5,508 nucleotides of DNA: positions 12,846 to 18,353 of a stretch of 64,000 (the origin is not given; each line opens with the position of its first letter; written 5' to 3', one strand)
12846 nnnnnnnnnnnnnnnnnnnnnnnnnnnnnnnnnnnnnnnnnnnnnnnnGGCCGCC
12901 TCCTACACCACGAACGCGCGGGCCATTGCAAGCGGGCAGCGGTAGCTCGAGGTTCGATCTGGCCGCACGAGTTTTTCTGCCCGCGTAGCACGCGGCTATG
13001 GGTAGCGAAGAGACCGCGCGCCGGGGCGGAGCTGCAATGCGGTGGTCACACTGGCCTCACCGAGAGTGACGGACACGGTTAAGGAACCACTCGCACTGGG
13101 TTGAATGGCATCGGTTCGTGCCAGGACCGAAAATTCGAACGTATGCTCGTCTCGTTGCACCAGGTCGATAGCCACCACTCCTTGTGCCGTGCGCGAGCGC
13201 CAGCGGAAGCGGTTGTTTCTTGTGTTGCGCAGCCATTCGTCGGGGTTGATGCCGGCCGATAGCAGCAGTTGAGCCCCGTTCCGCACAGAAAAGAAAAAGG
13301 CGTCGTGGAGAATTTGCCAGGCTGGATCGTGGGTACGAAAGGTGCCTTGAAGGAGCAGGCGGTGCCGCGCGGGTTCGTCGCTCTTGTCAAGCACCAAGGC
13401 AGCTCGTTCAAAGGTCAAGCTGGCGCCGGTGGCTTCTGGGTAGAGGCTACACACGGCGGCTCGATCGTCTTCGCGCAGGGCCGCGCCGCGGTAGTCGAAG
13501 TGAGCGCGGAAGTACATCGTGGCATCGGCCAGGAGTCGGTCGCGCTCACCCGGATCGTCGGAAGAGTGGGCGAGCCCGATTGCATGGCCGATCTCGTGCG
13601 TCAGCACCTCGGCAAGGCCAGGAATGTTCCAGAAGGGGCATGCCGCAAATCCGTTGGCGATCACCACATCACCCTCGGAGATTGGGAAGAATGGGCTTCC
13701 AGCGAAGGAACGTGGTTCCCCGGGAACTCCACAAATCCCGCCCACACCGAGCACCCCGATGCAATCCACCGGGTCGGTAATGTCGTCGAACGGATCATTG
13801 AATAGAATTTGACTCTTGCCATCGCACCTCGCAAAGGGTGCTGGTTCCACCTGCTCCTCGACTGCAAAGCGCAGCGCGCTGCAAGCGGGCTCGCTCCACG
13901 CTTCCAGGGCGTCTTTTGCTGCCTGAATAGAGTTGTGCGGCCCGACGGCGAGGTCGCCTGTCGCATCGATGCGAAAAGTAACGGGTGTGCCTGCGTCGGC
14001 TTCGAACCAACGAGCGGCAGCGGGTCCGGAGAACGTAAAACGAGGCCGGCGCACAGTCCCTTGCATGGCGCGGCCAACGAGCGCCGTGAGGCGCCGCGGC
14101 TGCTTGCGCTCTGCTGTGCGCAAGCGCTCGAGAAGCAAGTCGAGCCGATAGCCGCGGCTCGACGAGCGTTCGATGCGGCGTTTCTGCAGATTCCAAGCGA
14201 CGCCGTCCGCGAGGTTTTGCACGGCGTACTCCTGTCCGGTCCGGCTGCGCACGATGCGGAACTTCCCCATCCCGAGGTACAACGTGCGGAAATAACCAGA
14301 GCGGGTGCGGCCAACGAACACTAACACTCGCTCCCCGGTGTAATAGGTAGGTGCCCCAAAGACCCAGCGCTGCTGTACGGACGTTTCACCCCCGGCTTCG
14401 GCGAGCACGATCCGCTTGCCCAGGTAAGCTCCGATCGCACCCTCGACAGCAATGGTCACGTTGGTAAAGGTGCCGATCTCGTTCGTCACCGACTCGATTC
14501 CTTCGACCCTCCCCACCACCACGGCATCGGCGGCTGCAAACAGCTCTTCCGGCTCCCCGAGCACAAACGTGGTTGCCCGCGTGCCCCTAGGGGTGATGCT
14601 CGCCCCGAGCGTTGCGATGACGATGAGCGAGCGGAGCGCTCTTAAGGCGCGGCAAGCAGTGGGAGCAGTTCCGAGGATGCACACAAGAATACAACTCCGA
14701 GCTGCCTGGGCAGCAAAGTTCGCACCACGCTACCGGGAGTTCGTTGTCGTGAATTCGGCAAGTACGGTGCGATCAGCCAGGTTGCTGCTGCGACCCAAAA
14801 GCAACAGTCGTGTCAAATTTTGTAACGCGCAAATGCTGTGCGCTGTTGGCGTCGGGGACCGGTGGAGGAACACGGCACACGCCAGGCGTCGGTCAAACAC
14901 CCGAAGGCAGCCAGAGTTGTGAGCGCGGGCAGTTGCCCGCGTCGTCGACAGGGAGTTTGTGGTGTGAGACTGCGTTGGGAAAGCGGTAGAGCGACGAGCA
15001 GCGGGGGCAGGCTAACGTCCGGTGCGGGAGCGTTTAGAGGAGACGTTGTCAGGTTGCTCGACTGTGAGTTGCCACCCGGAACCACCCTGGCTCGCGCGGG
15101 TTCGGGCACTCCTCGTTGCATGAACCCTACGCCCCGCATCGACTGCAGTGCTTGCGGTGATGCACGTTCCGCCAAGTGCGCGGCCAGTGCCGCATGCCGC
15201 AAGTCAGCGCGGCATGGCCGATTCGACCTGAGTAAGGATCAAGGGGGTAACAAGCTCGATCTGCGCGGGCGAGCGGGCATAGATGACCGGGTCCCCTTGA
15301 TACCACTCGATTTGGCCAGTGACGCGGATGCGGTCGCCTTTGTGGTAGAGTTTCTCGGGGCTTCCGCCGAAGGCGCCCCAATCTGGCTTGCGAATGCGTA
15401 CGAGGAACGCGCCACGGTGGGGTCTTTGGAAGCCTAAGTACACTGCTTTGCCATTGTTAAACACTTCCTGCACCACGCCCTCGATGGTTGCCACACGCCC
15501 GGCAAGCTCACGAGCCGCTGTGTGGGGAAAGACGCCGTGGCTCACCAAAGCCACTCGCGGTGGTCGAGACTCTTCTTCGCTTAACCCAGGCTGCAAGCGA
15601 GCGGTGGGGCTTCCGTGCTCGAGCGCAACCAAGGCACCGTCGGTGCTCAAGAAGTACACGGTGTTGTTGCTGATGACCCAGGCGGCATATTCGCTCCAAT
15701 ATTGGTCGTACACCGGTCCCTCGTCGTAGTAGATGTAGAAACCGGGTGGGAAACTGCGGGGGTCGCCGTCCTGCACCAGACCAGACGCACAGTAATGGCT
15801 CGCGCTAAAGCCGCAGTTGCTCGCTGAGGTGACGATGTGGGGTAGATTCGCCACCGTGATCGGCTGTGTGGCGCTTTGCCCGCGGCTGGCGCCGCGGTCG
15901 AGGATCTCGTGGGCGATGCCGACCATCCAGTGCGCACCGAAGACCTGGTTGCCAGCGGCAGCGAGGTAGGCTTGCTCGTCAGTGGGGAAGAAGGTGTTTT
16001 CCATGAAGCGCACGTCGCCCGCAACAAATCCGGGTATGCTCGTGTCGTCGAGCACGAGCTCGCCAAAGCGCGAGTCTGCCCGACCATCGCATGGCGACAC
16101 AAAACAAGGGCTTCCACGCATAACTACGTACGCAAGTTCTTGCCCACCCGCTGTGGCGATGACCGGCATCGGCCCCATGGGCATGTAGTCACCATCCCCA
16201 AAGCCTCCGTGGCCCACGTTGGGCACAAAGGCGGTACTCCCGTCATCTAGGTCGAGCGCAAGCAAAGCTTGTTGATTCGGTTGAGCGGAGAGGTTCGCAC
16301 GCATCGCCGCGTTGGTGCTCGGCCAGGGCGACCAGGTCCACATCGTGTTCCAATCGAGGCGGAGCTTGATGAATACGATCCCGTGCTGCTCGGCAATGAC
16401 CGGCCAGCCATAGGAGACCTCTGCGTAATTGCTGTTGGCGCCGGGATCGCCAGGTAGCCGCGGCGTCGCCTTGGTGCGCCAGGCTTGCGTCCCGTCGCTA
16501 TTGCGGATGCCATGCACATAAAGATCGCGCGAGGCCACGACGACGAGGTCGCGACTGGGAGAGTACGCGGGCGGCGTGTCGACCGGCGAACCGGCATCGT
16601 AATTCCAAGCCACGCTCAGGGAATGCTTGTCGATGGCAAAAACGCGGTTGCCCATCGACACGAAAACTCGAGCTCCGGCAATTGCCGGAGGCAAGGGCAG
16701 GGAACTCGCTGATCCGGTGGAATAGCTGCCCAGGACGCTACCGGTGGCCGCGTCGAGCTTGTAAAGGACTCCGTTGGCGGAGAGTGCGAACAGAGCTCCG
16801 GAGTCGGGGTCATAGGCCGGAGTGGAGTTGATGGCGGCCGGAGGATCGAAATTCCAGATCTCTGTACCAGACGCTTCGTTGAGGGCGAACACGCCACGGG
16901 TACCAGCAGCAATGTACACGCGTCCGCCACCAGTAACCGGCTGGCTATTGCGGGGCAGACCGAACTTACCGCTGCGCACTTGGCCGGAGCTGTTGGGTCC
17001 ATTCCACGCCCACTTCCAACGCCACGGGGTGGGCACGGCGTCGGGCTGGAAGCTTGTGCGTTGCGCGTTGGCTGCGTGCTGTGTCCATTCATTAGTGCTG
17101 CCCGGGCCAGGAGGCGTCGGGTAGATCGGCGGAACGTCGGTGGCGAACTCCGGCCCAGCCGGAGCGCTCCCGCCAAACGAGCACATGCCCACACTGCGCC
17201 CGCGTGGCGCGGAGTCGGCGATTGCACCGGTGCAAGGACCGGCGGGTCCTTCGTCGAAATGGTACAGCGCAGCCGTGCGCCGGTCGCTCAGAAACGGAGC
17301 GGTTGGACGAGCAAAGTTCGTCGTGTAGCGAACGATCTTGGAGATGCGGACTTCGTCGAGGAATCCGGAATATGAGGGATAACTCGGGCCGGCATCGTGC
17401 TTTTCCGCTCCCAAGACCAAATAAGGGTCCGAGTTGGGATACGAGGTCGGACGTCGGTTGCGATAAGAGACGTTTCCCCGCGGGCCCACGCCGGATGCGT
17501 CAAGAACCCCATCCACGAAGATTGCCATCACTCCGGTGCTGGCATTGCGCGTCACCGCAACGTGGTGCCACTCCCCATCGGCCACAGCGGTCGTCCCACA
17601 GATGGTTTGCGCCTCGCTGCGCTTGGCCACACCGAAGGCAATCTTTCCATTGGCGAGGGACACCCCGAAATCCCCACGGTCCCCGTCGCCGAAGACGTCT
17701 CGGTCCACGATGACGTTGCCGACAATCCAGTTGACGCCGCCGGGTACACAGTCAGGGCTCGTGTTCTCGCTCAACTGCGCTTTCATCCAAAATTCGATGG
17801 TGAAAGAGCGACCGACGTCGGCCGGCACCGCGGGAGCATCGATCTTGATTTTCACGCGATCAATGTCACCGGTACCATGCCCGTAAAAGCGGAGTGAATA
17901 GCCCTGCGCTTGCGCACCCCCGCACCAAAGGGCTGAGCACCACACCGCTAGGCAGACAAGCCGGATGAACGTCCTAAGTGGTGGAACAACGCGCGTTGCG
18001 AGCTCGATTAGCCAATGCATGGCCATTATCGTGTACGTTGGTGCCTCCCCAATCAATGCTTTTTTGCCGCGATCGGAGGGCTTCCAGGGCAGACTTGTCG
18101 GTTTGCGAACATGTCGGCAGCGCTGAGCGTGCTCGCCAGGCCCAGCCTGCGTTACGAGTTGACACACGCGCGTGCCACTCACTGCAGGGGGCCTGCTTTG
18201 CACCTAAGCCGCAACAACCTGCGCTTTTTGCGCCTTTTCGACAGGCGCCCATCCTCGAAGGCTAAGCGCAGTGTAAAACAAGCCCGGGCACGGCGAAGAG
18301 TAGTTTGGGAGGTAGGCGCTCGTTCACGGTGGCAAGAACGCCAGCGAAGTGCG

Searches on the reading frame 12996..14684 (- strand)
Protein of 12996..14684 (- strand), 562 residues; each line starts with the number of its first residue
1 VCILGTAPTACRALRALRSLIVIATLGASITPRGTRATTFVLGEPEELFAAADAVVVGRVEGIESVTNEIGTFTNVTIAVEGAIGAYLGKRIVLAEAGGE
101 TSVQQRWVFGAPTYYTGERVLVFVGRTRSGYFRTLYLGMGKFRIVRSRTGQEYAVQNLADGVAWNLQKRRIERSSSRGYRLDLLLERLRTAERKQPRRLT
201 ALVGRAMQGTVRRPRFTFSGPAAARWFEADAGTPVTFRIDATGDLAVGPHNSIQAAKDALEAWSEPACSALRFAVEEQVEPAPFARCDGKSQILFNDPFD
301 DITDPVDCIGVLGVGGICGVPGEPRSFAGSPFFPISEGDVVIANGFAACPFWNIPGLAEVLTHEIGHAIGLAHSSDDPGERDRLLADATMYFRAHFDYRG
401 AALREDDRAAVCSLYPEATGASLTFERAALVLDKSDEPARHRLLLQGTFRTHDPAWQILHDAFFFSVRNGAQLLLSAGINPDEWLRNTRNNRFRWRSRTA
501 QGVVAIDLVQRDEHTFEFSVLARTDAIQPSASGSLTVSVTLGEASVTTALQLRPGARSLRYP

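Call 36: search_protein_families(library=pfam, proteins=[window:12996-14684:-], max_evalue=0.0001)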
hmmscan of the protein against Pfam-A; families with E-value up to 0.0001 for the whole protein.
window:12996-14684:- (562 aa): 1 family
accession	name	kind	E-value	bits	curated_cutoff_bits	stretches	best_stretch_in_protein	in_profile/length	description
PF00413.30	Peptidase_M10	-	1.2e-06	28.9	24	1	357-415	108-158/159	Matrixin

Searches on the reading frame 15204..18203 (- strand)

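Call 36: search_protein_families(library=pfam, proteins=[window:15204-18203:-], max_evalue=0.0001)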
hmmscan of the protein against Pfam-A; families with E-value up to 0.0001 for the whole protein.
window:15204-18203:- (999 aa): 6 families
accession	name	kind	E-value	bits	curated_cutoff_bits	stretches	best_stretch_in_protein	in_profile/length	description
PF13360.13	PQQ_2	-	2.1e-17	64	27.6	2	477-584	2-107/233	Outer membrane protein assembly factor BamB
PF13570.13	Beta-prop_ACSF4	-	1.7e-16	61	133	1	426-580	61-213/329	Beta-alanine-activating enzyme, beta-propeller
PF13385.13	Laminin_G_3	-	4.3e-15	56.6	27.6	1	123-290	9-143/151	Concanavalin A-like lectin/glucanases superfamily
PF01011.28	PQQ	-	8.2e-07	28.5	26.7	1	399-495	30-141/595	Glucose/ethanol/alcohol dehydrogenase, beta-propeller domain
PF02210.31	Laminin_G_2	-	1.3e-06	29.3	22.9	1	179-288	21-124/126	Laminin G domain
PF00054.30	Laminin_G_1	-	4.8e-06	27.2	24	1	176-235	18-76/131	Laminin G domain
